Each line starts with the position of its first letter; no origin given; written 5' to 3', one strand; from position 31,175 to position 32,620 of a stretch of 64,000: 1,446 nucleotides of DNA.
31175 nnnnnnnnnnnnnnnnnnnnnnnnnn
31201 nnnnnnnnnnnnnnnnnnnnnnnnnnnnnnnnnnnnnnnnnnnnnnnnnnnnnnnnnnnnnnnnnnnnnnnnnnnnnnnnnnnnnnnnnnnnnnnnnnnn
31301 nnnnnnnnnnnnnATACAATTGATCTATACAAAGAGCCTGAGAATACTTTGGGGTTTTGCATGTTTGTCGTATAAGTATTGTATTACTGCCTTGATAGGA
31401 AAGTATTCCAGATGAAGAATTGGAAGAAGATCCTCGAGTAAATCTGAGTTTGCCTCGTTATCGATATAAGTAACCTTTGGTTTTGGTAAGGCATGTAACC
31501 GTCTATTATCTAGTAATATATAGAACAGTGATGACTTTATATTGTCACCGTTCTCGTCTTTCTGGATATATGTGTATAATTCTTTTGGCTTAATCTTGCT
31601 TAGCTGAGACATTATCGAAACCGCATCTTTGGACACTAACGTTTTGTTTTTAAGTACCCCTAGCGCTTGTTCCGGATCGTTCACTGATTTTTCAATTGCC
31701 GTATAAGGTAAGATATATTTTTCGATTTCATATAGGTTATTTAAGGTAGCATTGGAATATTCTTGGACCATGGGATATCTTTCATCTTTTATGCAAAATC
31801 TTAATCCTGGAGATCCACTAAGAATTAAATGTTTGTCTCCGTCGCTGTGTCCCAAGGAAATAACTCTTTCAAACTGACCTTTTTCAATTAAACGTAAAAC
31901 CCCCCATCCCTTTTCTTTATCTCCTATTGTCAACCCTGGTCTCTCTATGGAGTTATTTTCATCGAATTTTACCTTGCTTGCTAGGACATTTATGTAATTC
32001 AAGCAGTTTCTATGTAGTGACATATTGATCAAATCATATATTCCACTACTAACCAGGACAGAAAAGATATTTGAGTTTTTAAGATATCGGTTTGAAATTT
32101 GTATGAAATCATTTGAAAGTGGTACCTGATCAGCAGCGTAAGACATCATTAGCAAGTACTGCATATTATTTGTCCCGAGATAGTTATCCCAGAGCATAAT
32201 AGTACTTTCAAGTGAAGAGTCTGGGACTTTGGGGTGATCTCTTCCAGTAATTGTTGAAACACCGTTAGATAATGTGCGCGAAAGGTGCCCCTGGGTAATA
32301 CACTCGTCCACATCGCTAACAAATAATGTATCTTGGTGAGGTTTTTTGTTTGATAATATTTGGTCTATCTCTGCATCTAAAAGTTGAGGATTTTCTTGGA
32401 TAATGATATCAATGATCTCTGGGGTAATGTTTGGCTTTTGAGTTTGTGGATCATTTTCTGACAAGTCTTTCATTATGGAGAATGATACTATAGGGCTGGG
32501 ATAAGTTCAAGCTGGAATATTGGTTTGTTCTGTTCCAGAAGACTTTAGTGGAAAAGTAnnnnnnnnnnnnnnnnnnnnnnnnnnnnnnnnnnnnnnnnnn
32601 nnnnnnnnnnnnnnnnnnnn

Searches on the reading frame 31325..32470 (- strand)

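Call 62: search_protein_families(library=padloc, proteins=[window:31325-32470:-], max_evalue=0.01)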
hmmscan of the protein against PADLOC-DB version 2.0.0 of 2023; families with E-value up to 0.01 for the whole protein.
window:31325-32470:- (381 aa): 1 family
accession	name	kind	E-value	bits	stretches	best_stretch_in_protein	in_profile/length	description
PDLC00678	Effector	-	0.0029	15.6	1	95-173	22-97/184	2TM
